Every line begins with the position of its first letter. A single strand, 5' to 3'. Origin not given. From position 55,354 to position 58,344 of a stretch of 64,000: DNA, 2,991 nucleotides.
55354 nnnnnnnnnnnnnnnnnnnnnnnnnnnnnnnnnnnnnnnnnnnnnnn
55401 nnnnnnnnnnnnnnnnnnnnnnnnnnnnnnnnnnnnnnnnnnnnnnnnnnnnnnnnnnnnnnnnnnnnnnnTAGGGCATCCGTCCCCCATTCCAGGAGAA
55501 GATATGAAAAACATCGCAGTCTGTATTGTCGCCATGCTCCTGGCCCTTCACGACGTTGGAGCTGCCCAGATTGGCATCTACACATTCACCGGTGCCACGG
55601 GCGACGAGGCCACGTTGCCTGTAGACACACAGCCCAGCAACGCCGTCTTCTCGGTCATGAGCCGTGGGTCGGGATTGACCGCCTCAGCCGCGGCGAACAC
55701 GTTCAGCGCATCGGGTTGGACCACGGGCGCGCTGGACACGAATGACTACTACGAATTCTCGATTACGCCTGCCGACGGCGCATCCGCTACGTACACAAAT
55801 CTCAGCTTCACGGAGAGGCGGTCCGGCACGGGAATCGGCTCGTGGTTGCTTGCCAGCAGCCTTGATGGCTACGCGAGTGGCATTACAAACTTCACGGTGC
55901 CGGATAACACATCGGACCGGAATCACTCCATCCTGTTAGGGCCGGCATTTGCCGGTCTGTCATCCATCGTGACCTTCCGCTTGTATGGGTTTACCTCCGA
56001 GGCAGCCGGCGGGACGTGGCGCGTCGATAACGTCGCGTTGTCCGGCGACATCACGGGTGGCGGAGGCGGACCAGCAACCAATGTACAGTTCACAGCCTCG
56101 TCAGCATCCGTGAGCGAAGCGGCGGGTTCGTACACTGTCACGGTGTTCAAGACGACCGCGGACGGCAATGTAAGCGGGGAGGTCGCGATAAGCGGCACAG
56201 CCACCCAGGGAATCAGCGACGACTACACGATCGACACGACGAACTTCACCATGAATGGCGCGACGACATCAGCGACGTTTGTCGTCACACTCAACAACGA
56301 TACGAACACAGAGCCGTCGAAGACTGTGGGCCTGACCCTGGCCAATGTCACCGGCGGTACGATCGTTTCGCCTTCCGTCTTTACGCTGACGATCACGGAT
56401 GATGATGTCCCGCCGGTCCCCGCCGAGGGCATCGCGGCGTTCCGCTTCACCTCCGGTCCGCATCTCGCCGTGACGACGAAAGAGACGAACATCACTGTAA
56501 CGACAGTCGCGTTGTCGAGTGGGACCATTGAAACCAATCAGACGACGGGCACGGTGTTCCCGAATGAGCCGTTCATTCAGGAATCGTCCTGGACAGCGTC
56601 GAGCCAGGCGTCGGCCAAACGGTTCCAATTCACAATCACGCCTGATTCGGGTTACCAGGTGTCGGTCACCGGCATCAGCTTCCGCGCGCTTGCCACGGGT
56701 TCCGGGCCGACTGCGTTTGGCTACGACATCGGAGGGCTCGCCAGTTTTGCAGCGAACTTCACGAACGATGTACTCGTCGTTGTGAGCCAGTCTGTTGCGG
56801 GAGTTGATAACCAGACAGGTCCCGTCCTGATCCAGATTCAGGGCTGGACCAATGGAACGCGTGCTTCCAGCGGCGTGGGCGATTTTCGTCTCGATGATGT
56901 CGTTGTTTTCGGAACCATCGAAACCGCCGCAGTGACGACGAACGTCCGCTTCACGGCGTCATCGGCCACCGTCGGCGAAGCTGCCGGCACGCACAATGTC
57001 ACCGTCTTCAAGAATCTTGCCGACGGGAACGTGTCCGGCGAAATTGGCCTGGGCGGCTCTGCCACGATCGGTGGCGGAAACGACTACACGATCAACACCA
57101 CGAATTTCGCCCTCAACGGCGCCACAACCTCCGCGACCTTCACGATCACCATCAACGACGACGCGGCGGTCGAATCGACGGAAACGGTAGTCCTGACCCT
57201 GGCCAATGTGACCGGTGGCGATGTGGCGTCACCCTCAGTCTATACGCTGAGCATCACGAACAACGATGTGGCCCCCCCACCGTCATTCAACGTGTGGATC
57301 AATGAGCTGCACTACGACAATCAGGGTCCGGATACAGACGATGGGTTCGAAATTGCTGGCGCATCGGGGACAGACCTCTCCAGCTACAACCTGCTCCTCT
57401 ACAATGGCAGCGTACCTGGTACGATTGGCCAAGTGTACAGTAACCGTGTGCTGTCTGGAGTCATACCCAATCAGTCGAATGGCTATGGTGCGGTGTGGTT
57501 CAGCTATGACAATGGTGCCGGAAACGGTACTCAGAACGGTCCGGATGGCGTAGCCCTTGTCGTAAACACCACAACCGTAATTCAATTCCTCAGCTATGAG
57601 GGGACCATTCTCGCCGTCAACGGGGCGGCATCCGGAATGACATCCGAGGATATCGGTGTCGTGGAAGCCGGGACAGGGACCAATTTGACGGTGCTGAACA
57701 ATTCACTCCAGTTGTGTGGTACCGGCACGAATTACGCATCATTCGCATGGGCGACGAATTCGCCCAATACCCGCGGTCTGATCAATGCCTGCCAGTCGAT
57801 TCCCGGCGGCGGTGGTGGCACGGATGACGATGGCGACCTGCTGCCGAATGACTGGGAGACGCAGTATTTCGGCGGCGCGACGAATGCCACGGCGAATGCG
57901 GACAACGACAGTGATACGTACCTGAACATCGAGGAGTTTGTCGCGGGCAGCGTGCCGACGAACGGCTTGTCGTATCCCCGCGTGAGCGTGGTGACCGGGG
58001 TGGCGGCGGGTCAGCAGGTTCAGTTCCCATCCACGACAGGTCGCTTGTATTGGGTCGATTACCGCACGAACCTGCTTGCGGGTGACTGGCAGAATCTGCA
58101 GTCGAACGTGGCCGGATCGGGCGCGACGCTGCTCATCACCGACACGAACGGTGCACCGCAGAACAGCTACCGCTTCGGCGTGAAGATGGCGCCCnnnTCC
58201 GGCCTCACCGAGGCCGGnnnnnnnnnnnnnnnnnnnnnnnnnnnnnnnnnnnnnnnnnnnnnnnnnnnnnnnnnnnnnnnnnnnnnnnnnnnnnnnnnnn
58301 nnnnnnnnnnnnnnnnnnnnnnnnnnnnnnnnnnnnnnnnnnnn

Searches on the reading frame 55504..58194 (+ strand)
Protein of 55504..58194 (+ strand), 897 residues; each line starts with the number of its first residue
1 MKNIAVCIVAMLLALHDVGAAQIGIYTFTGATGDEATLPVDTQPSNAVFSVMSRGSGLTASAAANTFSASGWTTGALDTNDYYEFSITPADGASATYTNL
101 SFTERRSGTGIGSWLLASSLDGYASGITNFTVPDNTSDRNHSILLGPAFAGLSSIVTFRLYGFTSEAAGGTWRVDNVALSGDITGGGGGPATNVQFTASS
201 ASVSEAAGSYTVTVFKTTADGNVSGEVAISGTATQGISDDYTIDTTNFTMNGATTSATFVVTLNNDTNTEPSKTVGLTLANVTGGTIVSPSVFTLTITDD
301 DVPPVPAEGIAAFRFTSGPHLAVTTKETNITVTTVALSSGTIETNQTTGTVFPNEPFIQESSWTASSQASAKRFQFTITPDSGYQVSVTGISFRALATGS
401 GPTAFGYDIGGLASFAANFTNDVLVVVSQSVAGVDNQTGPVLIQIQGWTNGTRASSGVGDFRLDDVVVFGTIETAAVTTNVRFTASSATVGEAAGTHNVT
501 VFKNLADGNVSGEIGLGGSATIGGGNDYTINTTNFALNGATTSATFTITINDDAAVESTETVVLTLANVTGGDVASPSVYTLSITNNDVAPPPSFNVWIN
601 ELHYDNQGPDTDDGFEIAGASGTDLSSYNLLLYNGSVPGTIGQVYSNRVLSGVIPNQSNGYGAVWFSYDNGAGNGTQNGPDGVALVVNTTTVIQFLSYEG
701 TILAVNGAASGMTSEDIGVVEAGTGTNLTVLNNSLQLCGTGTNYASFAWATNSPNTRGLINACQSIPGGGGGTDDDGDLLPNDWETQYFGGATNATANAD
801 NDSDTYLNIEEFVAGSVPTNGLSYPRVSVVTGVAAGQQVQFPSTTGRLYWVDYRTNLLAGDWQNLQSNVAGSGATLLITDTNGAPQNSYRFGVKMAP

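Call 5: search_protein_families(library=pfam, proteins=[window:55504-58194:+], max_evalue=1)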
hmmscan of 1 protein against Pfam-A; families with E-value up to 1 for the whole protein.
window:55504-58194:+ (897 aa): 1 family
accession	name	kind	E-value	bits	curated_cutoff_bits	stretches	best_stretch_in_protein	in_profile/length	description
PF03160.20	Calx-beta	-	8.3e-14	52.1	27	2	192-301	6-119/119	Calx-beta domain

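Call 6: search_protein_families(library=ncbifam, proteins=[window:55504-58194:+], max_evalue=1)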
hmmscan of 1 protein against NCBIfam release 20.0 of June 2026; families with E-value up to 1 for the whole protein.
window:55504-58194:+ (897 aa): 3 families
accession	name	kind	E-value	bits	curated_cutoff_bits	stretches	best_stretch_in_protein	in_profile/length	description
NF042425.1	Amuc_1099_fam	equivalog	0.0052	16.4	50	1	796-827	125-156/321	Amuc_1099 family pilus-like system protein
TIGR00845.1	caca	equivalog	0.0053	14.6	679.85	1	478-572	394-489/921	sodium/calcium exchanger 1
NF041112.1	chap_CsgH_alph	subfamily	0.074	13.1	35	1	193-271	12-89/91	curli-like amyloid fiber formation chaperone CsgH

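Call 10: find_homologous_proteins(query=window:55504-58194:+, max_evalue=0.00001)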
Query window:55504-58194:+ (897 aa): 151 proteins with E <= 0.00001 among 8000 candidates; the best 120 are listed.
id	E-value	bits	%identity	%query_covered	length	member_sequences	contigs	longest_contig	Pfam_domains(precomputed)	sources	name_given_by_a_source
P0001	0.0e+0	1926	100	100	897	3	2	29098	PF03160.21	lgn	-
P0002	0.0e+0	1455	59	49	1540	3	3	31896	PF00932.26,PF03160.21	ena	-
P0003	8.7e-295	998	60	60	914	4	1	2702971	PF03160.21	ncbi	-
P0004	3.1e-260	884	47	94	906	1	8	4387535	PF03160.21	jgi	jgi:hypothetical protein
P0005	3.3e-247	841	58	46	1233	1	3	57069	PF03160.21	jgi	jgi:hypothetical protein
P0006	1.0e-246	839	57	48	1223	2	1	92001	PF00932.26,PF03160.21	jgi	-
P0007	1.3e-246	839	51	81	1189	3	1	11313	PF00932.26,PF03160.21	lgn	-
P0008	4.1e-237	808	40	53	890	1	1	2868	PF03160.21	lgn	-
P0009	2.6e-234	798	50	100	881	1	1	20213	PF03160.21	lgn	-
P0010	1.3e-233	796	51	81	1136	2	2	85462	PF00932.26,PF03160.21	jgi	-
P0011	7.2e-226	770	49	100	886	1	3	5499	PF03160.21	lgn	-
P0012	7.6e-222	757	58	46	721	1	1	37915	PF03160.21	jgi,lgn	-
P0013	1.4e-221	756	62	34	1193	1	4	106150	PF03160.21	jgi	jgi:hypothetical protein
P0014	9.3e-220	750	51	32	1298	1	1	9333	PF00932.26,PF03160.21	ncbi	-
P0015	3.9e-218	745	43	83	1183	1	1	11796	PF00932.26,PF03160.21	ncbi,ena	-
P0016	3.3e-215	735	48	80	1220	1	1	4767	PF00932.26,PF03160.21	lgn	-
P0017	9.4e-207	707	53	46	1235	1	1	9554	PF03160.21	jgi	jgi:hypothetical protein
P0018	2.7e-205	702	45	68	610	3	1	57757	PF03160.21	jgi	jgi:hypothetical protein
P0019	3.0e-204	699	58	33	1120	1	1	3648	PF00932.26,PF03160.21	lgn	-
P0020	1.4e-201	690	49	94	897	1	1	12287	PF03160.21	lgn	-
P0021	5.0e-199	682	57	34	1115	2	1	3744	PF00932.26,PF03160.21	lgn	-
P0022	8.2e-198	678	63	33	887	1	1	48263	PF03160.21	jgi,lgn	-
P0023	3.7e-197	675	50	37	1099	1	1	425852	PF03160.21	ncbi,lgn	ncbi:MAG: beta strand repeat-containing protein [Kiritimatiellia bacterium]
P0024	2.2e-196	673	41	100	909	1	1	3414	PF03160.21,PF18884.6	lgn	-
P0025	6.1e-192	658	48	35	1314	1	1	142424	PF00932.26,PF03160.21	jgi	-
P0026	1.3e-191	657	54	35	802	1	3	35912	PF03160.21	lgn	-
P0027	2.3e-191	656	40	47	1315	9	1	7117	PF00932.26,PF03160.21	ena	-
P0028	3.9e-191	655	58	32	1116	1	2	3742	PF00932.26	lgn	-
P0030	1.8e-188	647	51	78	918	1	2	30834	PF03160.21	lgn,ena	-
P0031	3.9e-188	646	39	45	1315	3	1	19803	PF00932.26,PF03160.21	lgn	-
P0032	1.6e-182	627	51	46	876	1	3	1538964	PF03160.21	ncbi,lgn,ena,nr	ncbi:MAG TPA: Calx-beta domain-containing protein [Kiritimatiellia bacterium]|nr:Calx-beta domain-co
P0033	2.1e-178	613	60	34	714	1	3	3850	PF03160.21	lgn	-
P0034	6.3e-178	612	48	64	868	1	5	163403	PF03160.21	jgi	-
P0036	3.1e-166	573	48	79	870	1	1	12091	PF03160.21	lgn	-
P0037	1.2e-164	568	48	46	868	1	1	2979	PF00932.26,PF03160.21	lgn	-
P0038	8.7e-164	565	48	79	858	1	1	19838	PF03160.21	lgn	-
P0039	8.6e-158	545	36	77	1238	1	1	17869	PF03160.21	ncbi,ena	-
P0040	1.7e-157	544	49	48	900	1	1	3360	PF03160.21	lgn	-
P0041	3.1e-157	543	47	35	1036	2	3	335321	PF03160.21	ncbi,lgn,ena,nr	ncbi:MAG TPA: Calx-beta domain-containing protein [Kiritimatiellia bacterium]|nr:Calx-beta domain-co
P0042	1.6e-153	531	52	36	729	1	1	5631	PF03160.21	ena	-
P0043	4.8e-151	523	57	47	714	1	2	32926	PF03160.21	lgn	-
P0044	2.1e-147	511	46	78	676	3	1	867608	PF03160.21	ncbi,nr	ncbi:MAG: hypothetical protein M5U15_11485 [Kiritimatiellae bacterium]|nr:hypothetical protein [Kiri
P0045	9.4e-146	505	46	60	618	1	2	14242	PF03160.21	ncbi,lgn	-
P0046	9.9e-146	505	50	35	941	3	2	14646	PF19886.5,PF03160.21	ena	-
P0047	8.3e-144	499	54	35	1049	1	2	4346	PF00932.26,PF03160.21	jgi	-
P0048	2.7e-143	497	67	34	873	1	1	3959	PF03160.21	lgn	-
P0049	4.8e-138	480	62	33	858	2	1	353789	PF03160.21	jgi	-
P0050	4.0e-137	477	48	34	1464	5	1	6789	PF00932.26,PF03160.21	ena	-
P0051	8.9e-135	469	61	32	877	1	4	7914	PF03160.21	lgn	-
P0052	3.0e-130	454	56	47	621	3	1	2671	PF03160.21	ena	-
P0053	3.9e-130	454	60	34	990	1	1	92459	PF00932.26,PF03160.21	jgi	-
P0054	4.2e-129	450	54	47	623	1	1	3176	PF03160.21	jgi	-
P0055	2.0e-119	418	61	15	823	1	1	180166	PF03160.21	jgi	-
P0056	2.2e-119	418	45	45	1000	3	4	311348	PF00932.26,PF03160.21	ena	-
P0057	4.7e-119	417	59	33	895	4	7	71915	PF03160.21,PF18998.7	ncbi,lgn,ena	-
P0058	2.7e-116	408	50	33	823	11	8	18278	PF03160.21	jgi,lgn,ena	-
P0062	2.7e-110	388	52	33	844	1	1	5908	PF00932.26,PF03160.21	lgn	-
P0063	7.9e-110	386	64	32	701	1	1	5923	PF03160.21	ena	-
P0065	3.0e-102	361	57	31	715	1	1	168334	PF03160.21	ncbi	-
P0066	1.6e-101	359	43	45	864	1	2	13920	PF00932.26,PF03160.21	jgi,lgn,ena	-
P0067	1.5e-99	352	44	42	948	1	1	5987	PF00932.26,PF03160.21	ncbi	-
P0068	2.9e-96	342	58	35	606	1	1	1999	PF03160.21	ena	-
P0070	1.4e-91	326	58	32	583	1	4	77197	PF03160.21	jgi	jgi:hypothetical protein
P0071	3.8e-89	318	49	23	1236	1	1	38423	PF00932.26,PF18998.7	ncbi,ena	-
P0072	1.7e-87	313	47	45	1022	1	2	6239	PF00932.26,PF18998.7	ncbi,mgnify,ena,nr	ncbi:MAG TPA: lamin tail domain-containing protein [Kiritimatiellia bacterium]|mgnify:CR=1 FL=1|nr:l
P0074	1.4e-84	303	47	49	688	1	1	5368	PF03160.21,PF21471.4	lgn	-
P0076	1.4e-81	293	47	47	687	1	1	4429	PF03160.21,PF21471.4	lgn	-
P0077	3.0e-81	292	52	34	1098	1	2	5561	PF00932.26,PF18998.7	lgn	-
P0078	2.2e-75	273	47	20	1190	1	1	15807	PF00932.26,PF03160.21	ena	-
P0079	1.5e-74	270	39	33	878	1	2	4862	PF03160.21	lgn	-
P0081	6.4e-71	258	51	34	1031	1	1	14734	PF03160.21,PF18884.6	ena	-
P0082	4.8e-69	252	41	34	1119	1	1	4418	PF00754.32,PF03160.21,PF18998.7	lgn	-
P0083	1.5e-68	250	65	23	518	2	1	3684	PF03160.21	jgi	-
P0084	4.6e-68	248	49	23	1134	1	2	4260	PF03160.21,PF18998.7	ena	-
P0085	5.0e-63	232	43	35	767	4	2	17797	PF03160.21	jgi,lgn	jgi:hypothetical protein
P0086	5.1e-61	225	43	32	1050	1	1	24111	PF03160.21,PF18962.8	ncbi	-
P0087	5.8e-55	205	44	31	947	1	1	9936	PF03160.21,PF18962.8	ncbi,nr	ncbi:MAG: T9SS type A sorting domain-containing protein [Hymenobacteraceae bacterium]|nr:T9SS type A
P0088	2.7e-54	203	65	12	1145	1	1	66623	PF00932.26,PF18998.7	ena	-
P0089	9.0e-54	201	41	32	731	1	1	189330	PF03160.21,PF18962.8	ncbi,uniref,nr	ncbi:Calx-beta domain-containing protein [Adhaeribacter soli]|uniref:T9SS type A sorting domain-cont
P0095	8.9e-45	171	37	45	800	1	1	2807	PF00932.26,PF03160.21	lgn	-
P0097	2.7e-43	166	55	19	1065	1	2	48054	PF13573.13,PF19410.6,PF00932.26,PF13927.13,PF18998.7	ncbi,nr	ncbi:MAG: lamin tail domain-containing protein [Kiritimatiellae bacterium]|nr:lamin tail domain-cont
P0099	2.4e-39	153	70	12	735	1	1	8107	PF03160.21,PF21471.4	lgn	-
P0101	2.9e-38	150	56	18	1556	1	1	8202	PF00932.26,PF18676.7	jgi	-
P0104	6.4e-37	145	53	18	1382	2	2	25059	PF18962.8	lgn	-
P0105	7.4e-35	138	53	19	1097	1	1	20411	PF18962.8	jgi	jgi:hypothetical protein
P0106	2.5e-34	137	52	18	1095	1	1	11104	PF18962.8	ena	-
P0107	3.7e-34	136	52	18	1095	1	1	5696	PF18962.8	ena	-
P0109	7.1e-33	132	39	32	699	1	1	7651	PF03160.21,PF13860.13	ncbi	-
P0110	4.2e-32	129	69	13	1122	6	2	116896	PF13573.13,PF00932.26,PF03160.21,PF18998.7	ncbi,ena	-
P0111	1.1e-31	128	41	27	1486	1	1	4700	PF13205.13,PF00932.26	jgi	jgi:hypothetical protein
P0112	1.1e-31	128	66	13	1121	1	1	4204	PF00754.32,PF00932.26,PF03160.21,PF18998.7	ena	-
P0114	4.5e-30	123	56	17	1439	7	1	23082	PF00754.32,PF00932.26,PF18998.7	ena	-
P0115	1.7e-29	121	49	20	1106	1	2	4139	PF13205.13,PF00932.26,PF03372.30,PF19580.6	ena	-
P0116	3.2e-29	120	50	19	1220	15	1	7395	PF13205.13,PF00932.26,PF03372.30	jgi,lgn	jgi:predicted extracellular nuclease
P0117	1.7e-24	104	47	18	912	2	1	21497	PF00932.26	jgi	-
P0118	5.9e-24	102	59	12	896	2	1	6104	PF00112.30,PF03160.21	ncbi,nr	ncbi:MAG: hypothetical protein GX548_11595, partial [Lentisphaerae bacterium]|nr:hypothetical protei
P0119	5.3e-22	96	35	15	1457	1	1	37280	PF03160.21,PF18962.8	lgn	-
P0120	1.0e-21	95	38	20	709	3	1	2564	PF18962.8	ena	-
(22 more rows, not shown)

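Call 17: find_encoding_contigs(protein=P0004, flank=10000, max_places=3)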
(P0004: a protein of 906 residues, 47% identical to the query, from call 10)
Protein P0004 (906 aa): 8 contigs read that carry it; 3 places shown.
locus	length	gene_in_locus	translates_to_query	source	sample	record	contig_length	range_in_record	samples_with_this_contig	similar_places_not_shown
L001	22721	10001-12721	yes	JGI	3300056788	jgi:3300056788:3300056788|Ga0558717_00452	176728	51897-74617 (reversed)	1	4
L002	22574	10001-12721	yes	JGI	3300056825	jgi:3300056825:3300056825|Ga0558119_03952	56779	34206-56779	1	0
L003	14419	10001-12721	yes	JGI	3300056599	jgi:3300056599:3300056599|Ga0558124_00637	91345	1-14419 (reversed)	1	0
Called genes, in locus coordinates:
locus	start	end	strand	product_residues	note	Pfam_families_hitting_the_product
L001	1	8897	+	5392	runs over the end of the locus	PF22067:Cep192_D3 (faint), PF22544:HYDIN_VesB_CFA65-like_Ig (weak), PF07610:DUF1573 (weak), PF19190:BACON_2 (weak), PF22544:HYDIN_VesB_CFA65-like_Ig (weak), PF15780:ASH (weak), PF22544:HYDIN_VesB_CFA65-like_Ig (weak), PF00932:LTD (weak), +3 more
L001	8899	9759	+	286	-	-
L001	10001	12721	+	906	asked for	PF03160:Calx-beta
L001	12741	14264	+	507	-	PF01406:tRNA-synt_1e, PF09334:tRNA-synt_1g (faint), PF09190:DALR_2, PF23493:CysS_C (weak)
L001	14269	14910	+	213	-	PF13521:AAA_28, PF02223:Thymidylate_kin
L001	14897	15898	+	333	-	PF13177:DNA_pol3_delta2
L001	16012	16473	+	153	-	PF00364:Biotin_lipoyl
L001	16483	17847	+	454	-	PF00289:Biotin_carb_N, PF02222:ATP-grasp, PF02786:CPSase_L_D2, PF07478:Dala_Dala_lig_C, PF02785:Biotin_carb_C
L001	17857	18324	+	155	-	PF03780:Asp23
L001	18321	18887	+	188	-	PF03780:Asp23 (faint)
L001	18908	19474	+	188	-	PF13580:SIS_2, PF01380:SIS (weak)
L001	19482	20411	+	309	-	PF00294:PfkB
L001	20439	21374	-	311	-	-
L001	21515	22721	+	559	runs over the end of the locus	PF00920:ILVD_EDD_N, PF24877:ILV_EDD_C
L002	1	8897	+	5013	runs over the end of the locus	PF22067:Cep192_D3 (faint), PF22544:HYDIN_VesB_CFA65-like_Ig (weak), PF07610:DUF1573 (weak), PF22544:HYDIN_VesB_CFA65-like_Ig (weak), PF19190:BACON_2 (weak), PF15780:ASH (weak), PF22544:HYDIN_VesB_CFA65-like_Ig (weak), PF00932:LTD (weak), +3 more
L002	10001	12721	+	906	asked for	PF03160:Calx-beta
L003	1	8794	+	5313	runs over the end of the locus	PF22067:Cep192_D3 (faint), PF22544:HYDIN_VesB_CFA65-like_Ig (weak), PF07610:DUF1573 (weak), PF19190:BACON_2 (weak), PF22544:HYDIN_VesB_CFA65-like_Ig (weak), PF15780:ASH (weak), PF22544:HYDIN_VesB_CFA65-like_Ig (weak), PF00932:LTD (weak), +3 more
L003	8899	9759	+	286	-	-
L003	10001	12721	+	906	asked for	PF03160:Calx-beta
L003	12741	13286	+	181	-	PF01406:tRNA-synt_1e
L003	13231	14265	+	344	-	PF01406:tRNA-synt_1e, PF09190:DALR_2, PF23493:CysS_C (weak)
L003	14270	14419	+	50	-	?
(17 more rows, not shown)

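Call 18: find_encoding_contigs(protein=P0003, flank=10000, max_places=3)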
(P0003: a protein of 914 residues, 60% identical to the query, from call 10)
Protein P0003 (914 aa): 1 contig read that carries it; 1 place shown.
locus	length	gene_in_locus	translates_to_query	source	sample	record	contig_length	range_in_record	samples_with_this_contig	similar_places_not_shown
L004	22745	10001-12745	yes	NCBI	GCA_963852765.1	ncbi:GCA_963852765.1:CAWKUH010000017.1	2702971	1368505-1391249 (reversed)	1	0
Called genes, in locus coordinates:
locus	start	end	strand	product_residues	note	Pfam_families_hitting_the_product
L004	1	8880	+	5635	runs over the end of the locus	PF00041:fn3 (faint), PF22067:Cep192_D3 (faint), PF22544:HYDIN_VesB_CFA65-like_Ig (weak), PF07610:DUF1573, PF22544:HYDIN_VesB_CFA65-like_Ig (weak), PF15780:ASH (weak), PF22544:HYDIN_VesB_CFA65-like_Ig, PF00932:LTD (weak), +2 more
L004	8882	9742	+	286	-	-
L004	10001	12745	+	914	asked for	PF03160:Calx-beta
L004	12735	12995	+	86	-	-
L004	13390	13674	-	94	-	PF00515:TPR_1 (faint), PF07719:TPR_2 (faint), PF13174:TPR_6 (faint), PF13181:TPR_8 (faint), PF13428:TPR_14 (faint), PF13432:TPR_16, PF13414:TPR_11 (weak), PF14559:TPR_19 (weak), +1 more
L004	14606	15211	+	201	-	-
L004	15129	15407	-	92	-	-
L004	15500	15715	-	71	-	-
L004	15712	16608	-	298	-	-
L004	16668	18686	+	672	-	PF08442:ATP-grasp_2, PF13549:ATP-grasp_5, PF24948:Citrate_synth_N, PF00549:Ligase_CoA, PF02629:CoA_binding, PF13380:CoA_binding_2 (weak), PF00549:Ligase_CoA, PF13607:Succ_CoA_lig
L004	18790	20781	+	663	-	PF00989:PAS, PF13188:PAS_8, PF13426:PAS_9, PF00989:PAS, PF13426:PAS_9, PF08447:PAS_3, PF02518:HATPase_c, PF00072:Response_reg, +2 more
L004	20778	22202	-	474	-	PF00890:FAD_binding_2 (weak), PF01134:GIDA (weak), PF01262:AlaDh_PNT_C (faint), PF07992:Pyr_redox_2, PF12831:FAD_oxidored (weak), PF13738:Pyr_redox_3, PF00070:Pyr_redox, PF02852:Pyr_redox_dim, +3 more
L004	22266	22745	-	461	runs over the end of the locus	PF00364:Biotin_lipoyl, PF25997:BSH_YhbJ (weak), PF02817:E3_binding, PF00198:2-oxoacid_dh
